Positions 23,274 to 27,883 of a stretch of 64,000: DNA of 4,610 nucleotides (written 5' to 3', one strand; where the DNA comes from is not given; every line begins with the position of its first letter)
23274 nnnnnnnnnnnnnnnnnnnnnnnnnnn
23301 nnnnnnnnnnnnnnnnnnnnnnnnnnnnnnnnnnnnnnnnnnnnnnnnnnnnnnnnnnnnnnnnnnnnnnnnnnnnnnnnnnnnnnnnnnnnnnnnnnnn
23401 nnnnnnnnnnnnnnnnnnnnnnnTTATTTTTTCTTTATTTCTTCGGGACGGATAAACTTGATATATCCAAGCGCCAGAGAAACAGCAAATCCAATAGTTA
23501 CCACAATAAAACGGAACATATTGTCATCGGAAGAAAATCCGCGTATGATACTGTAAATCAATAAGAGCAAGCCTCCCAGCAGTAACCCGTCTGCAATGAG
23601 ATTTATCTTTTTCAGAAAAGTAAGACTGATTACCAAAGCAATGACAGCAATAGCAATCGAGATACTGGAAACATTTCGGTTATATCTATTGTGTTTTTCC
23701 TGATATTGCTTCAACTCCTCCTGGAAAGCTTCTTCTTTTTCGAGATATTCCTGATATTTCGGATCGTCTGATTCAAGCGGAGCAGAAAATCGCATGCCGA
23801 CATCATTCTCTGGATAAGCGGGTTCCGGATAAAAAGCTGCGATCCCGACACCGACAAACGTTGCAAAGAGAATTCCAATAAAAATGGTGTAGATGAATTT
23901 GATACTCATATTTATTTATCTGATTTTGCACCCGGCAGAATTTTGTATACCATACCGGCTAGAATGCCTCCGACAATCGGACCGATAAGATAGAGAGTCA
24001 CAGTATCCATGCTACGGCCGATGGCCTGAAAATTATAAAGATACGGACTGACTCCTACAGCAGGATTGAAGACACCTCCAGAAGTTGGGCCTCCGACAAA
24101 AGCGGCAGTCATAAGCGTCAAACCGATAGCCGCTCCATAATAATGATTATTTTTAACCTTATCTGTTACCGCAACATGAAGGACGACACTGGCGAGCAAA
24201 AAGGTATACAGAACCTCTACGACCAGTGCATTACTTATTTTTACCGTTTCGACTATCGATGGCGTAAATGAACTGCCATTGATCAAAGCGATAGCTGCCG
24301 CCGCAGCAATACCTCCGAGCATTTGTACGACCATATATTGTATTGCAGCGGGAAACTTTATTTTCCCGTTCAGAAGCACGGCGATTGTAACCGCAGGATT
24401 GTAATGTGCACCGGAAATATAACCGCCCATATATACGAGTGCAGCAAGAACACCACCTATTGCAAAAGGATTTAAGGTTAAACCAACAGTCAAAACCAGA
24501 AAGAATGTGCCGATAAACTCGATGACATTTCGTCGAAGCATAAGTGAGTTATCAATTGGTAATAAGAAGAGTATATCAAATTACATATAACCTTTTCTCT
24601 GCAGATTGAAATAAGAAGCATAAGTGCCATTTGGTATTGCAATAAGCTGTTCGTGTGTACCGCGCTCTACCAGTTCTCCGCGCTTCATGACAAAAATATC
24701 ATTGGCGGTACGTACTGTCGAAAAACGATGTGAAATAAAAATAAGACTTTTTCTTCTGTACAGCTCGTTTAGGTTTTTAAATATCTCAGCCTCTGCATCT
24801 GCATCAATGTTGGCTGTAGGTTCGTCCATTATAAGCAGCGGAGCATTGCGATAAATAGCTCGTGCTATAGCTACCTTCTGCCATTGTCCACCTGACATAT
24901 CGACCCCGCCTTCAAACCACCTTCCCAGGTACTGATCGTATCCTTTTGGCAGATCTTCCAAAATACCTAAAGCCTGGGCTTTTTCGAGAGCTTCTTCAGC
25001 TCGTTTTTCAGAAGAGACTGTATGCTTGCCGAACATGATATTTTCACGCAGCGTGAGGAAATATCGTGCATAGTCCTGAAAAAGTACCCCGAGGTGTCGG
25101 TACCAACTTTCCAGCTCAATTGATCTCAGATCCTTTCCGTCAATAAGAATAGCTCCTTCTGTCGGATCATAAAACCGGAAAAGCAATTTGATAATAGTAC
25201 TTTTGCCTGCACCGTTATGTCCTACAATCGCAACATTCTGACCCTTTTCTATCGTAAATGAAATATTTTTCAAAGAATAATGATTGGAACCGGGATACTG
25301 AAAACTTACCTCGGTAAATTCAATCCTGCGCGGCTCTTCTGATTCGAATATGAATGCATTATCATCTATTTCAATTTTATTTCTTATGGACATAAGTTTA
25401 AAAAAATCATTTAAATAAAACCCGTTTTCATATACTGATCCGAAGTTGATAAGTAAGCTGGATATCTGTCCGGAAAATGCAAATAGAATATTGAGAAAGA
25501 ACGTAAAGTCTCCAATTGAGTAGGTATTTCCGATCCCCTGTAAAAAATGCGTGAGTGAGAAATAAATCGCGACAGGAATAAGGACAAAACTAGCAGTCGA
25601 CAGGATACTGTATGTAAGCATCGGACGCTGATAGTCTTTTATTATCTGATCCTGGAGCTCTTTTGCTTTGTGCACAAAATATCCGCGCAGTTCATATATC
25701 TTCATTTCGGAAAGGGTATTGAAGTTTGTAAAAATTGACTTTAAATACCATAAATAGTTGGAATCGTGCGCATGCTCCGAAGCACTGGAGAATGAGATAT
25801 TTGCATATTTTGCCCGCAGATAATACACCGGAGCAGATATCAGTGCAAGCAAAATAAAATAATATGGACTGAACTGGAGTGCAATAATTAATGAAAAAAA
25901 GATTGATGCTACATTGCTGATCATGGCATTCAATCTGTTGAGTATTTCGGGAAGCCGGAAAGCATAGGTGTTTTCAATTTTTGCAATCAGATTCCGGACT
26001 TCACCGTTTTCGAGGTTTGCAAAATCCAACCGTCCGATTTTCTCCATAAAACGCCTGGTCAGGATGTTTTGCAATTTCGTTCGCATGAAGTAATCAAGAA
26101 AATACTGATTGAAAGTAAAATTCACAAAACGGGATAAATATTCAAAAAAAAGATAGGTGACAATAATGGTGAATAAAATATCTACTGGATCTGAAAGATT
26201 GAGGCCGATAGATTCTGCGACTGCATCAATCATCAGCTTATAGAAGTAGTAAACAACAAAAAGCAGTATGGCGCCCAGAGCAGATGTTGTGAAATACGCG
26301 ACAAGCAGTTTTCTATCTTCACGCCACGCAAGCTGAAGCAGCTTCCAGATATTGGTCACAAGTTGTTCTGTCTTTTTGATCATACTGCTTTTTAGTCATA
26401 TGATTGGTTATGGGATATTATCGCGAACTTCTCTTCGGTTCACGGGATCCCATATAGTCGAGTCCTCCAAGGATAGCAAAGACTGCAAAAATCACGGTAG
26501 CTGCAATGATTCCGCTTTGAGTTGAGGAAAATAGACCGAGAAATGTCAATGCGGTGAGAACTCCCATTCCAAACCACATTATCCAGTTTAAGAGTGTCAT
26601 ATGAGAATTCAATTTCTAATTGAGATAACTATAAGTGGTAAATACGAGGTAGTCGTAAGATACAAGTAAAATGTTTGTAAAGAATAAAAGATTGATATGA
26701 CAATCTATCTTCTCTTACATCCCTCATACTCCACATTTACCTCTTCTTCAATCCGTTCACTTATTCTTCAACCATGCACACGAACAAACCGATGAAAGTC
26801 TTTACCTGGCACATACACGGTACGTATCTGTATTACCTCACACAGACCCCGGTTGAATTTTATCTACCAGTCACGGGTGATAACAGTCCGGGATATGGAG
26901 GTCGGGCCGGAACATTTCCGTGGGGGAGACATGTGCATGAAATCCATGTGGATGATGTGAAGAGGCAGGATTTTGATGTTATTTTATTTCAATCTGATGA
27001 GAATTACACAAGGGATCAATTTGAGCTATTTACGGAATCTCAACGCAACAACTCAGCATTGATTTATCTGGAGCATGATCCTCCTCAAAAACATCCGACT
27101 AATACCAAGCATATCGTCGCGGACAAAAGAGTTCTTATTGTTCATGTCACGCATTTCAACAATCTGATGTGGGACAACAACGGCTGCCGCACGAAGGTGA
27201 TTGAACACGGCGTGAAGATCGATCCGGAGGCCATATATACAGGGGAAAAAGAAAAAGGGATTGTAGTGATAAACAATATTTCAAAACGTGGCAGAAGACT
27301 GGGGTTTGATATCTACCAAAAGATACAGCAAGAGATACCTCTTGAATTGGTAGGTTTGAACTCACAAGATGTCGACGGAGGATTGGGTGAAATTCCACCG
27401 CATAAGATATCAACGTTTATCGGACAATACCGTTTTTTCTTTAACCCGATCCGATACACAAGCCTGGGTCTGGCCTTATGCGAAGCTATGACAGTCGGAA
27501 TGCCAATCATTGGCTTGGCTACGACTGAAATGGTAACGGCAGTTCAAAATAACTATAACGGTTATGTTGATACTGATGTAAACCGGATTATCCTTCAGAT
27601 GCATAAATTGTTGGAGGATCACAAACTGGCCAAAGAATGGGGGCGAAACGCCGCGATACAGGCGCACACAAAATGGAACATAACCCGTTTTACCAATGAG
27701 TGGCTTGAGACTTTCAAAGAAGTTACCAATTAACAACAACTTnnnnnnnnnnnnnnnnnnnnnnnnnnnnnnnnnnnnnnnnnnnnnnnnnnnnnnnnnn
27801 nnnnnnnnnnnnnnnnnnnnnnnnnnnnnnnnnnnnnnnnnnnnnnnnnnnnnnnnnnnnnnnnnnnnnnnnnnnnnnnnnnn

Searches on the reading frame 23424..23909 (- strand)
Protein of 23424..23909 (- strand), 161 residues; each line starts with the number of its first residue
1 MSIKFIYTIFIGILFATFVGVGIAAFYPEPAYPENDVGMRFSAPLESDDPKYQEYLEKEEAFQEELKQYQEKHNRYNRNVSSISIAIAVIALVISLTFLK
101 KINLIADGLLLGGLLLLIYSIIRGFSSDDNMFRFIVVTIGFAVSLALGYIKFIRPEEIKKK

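Call 23: search_protein_families(library=pfam, proteins=[window:23424-23909:-], max_evalue=10)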
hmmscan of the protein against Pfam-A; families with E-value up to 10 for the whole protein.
window:23424-23909:- (161 aa): 17 families
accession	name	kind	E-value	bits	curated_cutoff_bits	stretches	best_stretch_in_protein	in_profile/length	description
PF11026.13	DUF2721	-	0.0016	18.7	28.3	1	57-122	44-114/129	Protein of unknown function (DUF2721)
PF06738.18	ThrE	-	0.0016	18.4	26.3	1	61-151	91-179/241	Putative threonine/serine exporter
PF20990.2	DUF2207_C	-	0.0076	16.4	33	1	52-127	114-185/247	Predicted membrane protein (DUF2207) C-terminal domain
PF15383.11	TMEM237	-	0.01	15.6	28.1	1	40-121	26-110/247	Transmembrane protein 237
PF12679.13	ABC2_membrane_2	-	0.019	14.7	27.2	1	12-99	21-90/283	ABC-2 family transporter protein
PF04304.18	DUF454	-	0.031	14.8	35.1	1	50-119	42-108/115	Protein of unknown function (DUF454)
PF05106.17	Phage_holin_3_1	-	0.062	14.2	23.8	1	78-141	19-82/99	Phage holin family (Lysis protein S)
PF04547.17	Anoctamin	-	0.093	12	28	1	45-99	84-140/460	Calcium-activated chloride channel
PF14235.11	DUF4337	-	0.11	13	27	1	52-115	93-155/161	Domain of unknown function (DUF4337)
PF06394.18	Pepsin-I3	-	0.18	12.4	21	1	63-83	44-64/74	Pepsin inhibitor-3-like repeated domain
PF06127.16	Mpo1-like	-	0.25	11.9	24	1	61-111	3-44/95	2-hydroxy-palmitic acid dioxygenase Mpo1-like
PF00335.26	Tetraspanin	-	0.63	10.1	32.1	1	5-71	77-117/225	Tetraspanin family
PF19845.4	DUF6320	-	0.68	10.2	29.9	1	67-145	5-81/186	Family of unknown function (DUF6320)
PF13515.12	FUSC_2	-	0.75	10.4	25.6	1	83-146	61-125/126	Fusaric acid resistance protein-like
PF19885.4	DUF6358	-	0.95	10.2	28.4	1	113-148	14-48/61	Family of unknown function (DUF6358)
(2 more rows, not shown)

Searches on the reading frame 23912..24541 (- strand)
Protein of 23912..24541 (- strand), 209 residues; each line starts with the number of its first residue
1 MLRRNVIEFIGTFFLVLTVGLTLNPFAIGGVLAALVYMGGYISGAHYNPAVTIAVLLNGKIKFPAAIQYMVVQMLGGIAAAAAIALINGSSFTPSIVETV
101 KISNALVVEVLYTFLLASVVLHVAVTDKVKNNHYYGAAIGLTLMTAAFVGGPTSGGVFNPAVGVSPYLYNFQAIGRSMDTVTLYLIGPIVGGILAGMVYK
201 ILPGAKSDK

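Call 65: search_protein_families(library=ncbifam, proteins=[window:23912-24541:-], max_evalue=0.00001)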
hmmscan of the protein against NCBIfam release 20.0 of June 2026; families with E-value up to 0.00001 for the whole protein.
window:23912-24541:- (209 aa): 2 families
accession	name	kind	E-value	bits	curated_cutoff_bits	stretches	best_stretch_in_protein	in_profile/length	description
TIGR00861.1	MIP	subfamily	5.5e-27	95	171.25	1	26-199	39-224/224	MIP family channel protein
NF003838.0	PRK05420.1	equivalog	3.6e-20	72.4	256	1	15-203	30-227/231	aquaporin Z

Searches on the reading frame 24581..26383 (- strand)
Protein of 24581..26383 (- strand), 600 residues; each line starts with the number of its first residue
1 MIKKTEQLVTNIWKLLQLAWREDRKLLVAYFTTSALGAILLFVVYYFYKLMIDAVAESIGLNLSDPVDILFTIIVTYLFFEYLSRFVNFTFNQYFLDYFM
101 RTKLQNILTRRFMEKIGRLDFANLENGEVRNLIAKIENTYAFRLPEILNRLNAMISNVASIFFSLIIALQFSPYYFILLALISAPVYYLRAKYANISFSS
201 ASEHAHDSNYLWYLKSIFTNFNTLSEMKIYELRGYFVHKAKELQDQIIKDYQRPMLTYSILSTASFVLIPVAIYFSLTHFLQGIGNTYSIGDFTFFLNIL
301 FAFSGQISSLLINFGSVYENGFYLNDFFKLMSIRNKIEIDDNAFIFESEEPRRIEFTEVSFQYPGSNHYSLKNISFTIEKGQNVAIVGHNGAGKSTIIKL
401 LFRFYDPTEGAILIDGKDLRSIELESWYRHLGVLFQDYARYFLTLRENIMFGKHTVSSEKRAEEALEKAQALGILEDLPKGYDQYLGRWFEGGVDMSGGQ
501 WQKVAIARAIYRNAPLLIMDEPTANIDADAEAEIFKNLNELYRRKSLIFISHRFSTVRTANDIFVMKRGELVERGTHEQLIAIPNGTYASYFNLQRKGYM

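Call 23: search_protein_families(library=pfam, proteins=[window:24581-26383:-], max_evalue=10)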
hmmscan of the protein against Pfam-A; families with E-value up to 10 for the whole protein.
window:24581-26383:- (600 aa): 13 families
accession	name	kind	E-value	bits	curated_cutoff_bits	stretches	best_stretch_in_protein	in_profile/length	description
PF00005.33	ABC_tran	-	7.9e-35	120.9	25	1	371-524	1-137/137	ABC transporter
PF02463.25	SMC_N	-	1.6e-08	34.7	40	2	413-567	112-212/220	RecF/RecN/SMC N terminal domain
PF13304.12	AAA_21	-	4.6e-06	27.4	27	2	385-404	3-22/304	AAA domain, putative AbiEii toxin, Type IV TA system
PF13175.12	AAA_15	-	0.00047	20.3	32.1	1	370-422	13-68/374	AAA ATPase domain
PF13555.12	AAA_29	-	0.00094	19.3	27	1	371-398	12-39/61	P-loop containing region of AAA domain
PF13476.12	AAA_23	-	0.0011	20.1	27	1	372-400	13-38/201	AAA domain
PF13191.12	AAA_16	-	0.0035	18.3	32.6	1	381-440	24-84/167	AAA ATPase domain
PF13401.12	AAA_22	-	0.012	16.3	27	1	381-431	5-54/130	AAA domain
PF06414.18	Zeta_toxin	-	0.015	15.2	22.3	1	384-421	19-56/199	Zeta toxin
PF03193.22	RsgA_GTPase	-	0.05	13.9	30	1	368-401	94-126/174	RsgA GTPase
PF00006.31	ATP-synt_ab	-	0.056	13.5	29.5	1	374-403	7-36/213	ATP synthase alpha/beta family, nucleotide-binding domain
PF12846.13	AAA_10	-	0.12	11.8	27.5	1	379-418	19-59/362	AAA-like domain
PF01926.29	MMR_HSR1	-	0.15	12.6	21.9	1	383-403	1-21/113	50S ribosome-binding GTPase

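Call 64: search_solved_structures(query=window:24581-26383:-, max_evalue=1e-20, show_alignments=0)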
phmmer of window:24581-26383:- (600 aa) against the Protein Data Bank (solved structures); distinct sequences matched with E-value up to 1e-20: 311 (the best 60 are shown).
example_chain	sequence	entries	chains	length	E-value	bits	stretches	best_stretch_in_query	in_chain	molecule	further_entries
8woi_A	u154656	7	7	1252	9.3e-103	348.1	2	98-595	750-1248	ABC transporter B family member 19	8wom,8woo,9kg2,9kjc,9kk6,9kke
8wp0_A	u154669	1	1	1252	5.5e-102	345.5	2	98-595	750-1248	ABC transporter B family member 19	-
8y6h_A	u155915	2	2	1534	8.2e-97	328.5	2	255-596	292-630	ATP-dependent translocase ABCB1,mNeonGreen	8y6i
8zpx_B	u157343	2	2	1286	1.3e-96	327.8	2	294-596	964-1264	ABC transporter B family member 1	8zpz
9juj_A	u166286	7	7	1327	1.5e-96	327.6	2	294-596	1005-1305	ABC transporter B family member 1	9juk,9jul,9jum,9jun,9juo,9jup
6qex_A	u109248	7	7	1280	6.2e-96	325.6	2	255-596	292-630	Multidrug resistance protein 1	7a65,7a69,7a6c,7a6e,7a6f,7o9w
8gmg_A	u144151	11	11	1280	6.7e-96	325.5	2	255-596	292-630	ATP-dependent translocase ABCB1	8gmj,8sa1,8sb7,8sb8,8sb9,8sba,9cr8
8sa0_A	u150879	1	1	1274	8.2e-96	325.2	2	255-596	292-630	ATP-dependent translocase ABCB1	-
8zq4_B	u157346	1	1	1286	9e-96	325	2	294-596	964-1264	ABC transporter B family member 1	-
9nfi_A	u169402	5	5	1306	3.4e-95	323.1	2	283-592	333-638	Permeability Glycoprotein (P-gp)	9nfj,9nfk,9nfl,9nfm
6c0v_A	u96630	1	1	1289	4e-95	322.9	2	255-596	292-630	Multidrug resistance protein 1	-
9ody_A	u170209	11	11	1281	4.4e-95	322.8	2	147-595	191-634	ATP-binding cassette, sub-family B (MDR/TAP), member 4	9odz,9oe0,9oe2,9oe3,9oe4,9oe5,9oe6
9oe1_A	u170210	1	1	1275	4.7e-95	322.7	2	147-595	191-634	ATP-binding cassette, sub-family B (MDR/TAP), member 4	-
7niu_A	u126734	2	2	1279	1.9e-93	317.3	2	282-598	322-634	Isoform 2 of Phosphatidylcholine translocator ABCB4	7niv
6fn1_A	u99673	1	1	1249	3.2e-93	316.6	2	256-588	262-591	Human-mouse chimeric ABCB1 (ABCBHM)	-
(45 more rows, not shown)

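Call 65: search_protein_families(library=ncbifam, proteins=[window:24581-26383:-], max_evalue=0.00001)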
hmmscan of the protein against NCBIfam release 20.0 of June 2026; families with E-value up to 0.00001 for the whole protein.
window:24581-26383:- (600 aa): 185 families (the best 25 are shown)
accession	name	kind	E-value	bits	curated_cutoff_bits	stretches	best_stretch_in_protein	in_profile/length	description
TIGR02203.1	MsbA_lipidA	equivalog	2.4e-79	267.4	602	1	92-596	75-570/572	lipid A export permease/ATP-binding protein MsbA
TIGR02204.1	MsbA_rel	hypoth_equivalog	8.7e-73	245.9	780.4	1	154-595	143-575/576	ABC transporter, permease/ATP-binding protein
NF045513.1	HepA_fam_ABC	equivalog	1.8e-72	244.7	725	1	77-595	100-609/610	heterocyst formation ABC transporter subunit HepA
NF010178.0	PRK13657.1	equivalog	1.1e-68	232.1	733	1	251-590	231-565/588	glucan ABC transporter ATP-binding protein/ permease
NF008381.0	PRK11176.1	equivalog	3.8e-65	220.4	867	1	264-595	259-579/582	lipid A ABC transporter ATP-binding protein/permease MsbA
TIGR03375.1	type_I_sec_LssB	subfamily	1.9e-63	214.9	693.1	1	340-581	452-689/696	type I secretion system permease/ATPase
TIGR03796.1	NHLM_micro_ABC1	equivalog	3.3e-62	210.7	853.3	1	15-590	144-707/710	NHLP family bacteriocin export ABC transporter peptidase/permease/ATPase subunit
TIGR00958.1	3a01208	subfamily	2.6e-61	207.8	874.6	1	10-588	147-707/711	antigen peptide transporter 2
TIGR01846.1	type_I_sec_HlyB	subfamily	2.2e-59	201.4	725.55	1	352-595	454-692/694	type I secretion system permease/ATPase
NF052233.1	CphA_assoc_ABC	equivalog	3.2e-59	201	880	1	353-596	508-744/766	cyanophycin metabolism-associated ABC transporter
NF008364.0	PRK11160.1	equivalog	3.4e-59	200.9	630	1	161-589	156-569/575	heme ABC transporter ATP-binding protein/permease CydC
TIGR01192.1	chvA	subfamily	1.7e-56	192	585.4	1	277-590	260-565/585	glucan export ABC transporter ATP-binding protein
TIGR02857.1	CydD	equivalog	3.1e-56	191.4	435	1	347-566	315-529/529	thiol reductant ABC exporter subunit CydD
TIGR03797.1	NHLM_micro_ABC2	equivalog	6e-54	183.7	709.4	1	10-592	121-682/686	NHLP bacteriocin export ABC transporter permease/ATPase subunit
NF008379.0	PRK11174.1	equivalog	6.7e-50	170.3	684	1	338-589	334-578/588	heme ABC transporter permease/ATP-binding protein CydD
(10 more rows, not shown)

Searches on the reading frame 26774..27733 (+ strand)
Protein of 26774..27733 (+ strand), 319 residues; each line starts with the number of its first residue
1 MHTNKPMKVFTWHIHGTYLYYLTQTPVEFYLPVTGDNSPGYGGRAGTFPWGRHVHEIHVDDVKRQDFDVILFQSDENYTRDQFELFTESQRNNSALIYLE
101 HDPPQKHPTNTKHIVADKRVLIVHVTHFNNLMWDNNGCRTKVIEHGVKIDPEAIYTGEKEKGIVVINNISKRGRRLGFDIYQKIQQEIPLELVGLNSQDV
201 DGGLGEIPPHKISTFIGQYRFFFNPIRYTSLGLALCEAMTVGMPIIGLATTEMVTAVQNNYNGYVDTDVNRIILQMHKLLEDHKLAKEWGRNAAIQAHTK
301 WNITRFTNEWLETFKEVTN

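Call 3: search_protein_families(library=pfam, proteins=[window:26774-27733:+], max_evalue=0.01)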
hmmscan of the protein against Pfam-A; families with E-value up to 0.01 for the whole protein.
window:26774-27733:+ (319 aa): 2 families
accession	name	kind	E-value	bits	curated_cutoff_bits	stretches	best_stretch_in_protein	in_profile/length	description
PF00534.26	Glycos_transf_1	-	2.1e-09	37.6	26.4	1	204-294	78-170/172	Glycosyl transferases group 1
PF13692.12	Glyco_trans_1_4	-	1.3e-06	29.2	27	1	205-282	65-142/142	Glycosyl transferases group 1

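Call 4: search_protein_families(library=ncbifam, proteins=[window:26774-27733:+], max_evalue=0.01)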
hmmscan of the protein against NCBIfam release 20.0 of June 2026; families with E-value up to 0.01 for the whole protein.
window:26774-27733:+ (319 aa): 10 families
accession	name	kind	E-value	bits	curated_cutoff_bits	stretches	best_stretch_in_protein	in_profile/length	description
TIGR03999.1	thiol_BshA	equivalog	3.6e-08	32.7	273.7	1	225-318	279-374/375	N-acetyl-alpha-D-glucosaminyl L-malate synthase BshA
NF038295.1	EPS_HpsP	equivalog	2.1e-07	30.3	550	1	219-317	288-387/388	hormogonium polysaccharide biosynthesis glycosyltransferase HpsP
NF038229.1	Glyco4_Geo_Pelo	equivalog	5.7e-06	25.6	400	1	204-317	223-336/338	GPMC system family 4 glycosyltransferase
NF041139.1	TreT_Thcocales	equivalog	3.1e-05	22.9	775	1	230-316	325-411/412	trehalose synthase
NF041010.1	glycosy_Agl16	equivalog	0.00016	20.7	575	1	232-316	267-350/352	glycosylation protein Agl16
TIGR02472.1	sucr_P_syn_N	equivalog_domain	0.0003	19.7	576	1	221-302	343-428/439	sucrose-phosphate synthase, putative, glycosyltransferase domain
NF041876.1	EPS_EpsE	equivalog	0.002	17.4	400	1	222-303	299-382/389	exopolysaccharide biosynthesis GT4 family glycosyltransferase EpsE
TIGR03088.1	stp2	hypoth_equivalog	0.0027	16.8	409.05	1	234-316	288-372/374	TIGR03088 family PEP-CTERM/XrtA system glycosyltransferase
NF038298.1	EPS_HpsO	equivalog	0.0031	16.4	575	1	231-317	301-387/388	hormogonium polysaccharide biosynthesis glycosyltransferase HpsO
TIGR02918.1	TIGR02918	equivalog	0.0064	15.2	574.6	0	177-265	352-440/500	accessory Sec system glycosyltransferase GtfA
